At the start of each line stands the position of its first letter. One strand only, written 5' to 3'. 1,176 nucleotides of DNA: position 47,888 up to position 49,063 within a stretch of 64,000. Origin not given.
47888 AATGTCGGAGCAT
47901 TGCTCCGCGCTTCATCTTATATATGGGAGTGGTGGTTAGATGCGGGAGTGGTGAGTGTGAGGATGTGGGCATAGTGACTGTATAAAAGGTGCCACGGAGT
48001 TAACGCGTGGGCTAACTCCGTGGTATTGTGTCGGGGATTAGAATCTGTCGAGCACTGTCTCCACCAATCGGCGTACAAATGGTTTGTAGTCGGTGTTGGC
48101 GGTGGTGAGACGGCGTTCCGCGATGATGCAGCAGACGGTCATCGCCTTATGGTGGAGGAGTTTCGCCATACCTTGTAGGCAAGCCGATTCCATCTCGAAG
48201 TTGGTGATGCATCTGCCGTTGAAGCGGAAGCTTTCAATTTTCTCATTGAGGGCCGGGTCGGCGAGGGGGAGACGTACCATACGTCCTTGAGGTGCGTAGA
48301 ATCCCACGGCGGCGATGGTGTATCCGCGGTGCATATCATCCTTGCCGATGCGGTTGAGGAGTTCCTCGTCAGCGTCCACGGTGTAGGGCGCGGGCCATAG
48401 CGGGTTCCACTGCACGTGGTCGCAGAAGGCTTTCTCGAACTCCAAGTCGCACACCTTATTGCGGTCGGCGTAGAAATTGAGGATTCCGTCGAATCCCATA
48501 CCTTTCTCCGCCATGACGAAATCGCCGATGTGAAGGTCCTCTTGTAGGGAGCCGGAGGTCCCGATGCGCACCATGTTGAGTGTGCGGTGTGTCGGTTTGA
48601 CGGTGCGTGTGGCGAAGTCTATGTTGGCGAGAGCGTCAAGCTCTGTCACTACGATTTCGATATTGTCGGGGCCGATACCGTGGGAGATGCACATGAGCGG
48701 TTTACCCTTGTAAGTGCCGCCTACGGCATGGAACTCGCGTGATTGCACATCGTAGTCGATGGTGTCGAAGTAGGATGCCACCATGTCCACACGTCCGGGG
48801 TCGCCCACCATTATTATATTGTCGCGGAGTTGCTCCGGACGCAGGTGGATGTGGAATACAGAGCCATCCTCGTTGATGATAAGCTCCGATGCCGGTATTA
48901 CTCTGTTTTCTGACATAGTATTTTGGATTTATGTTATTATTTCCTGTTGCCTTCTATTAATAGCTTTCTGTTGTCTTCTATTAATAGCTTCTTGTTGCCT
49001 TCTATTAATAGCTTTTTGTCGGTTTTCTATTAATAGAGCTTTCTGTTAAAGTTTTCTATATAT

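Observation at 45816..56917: Uncharacterised ~170-aa module present five times across three genes: two T9SS-tagged twin-module paralogs and a SusD-adjacent lipoprotein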

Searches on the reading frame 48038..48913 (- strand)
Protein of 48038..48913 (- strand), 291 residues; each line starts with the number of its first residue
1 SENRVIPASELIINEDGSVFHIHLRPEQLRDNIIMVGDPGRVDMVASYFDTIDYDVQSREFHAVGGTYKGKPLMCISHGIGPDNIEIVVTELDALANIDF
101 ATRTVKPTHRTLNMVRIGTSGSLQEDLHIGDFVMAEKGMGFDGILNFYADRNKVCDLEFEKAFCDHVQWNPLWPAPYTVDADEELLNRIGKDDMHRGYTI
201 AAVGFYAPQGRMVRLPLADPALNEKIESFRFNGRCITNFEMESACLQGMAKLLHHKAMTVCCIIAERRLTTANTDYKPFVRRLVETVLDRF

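Call 75: search_protein_families(library=pfam, proteins=[window:48038-48913:-], max_evalue=0.001)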
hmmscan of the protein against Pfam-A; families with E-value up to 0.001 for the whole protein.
window:48038-48913:- (291 aa): 1 family
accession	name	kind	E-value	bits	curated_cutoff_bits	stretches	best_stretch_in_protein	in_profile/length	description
PF01048.26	PNP_UDP_1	-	5.4e-27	95.1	25.1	1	33-268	3-201/233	Phosphorylase superfamily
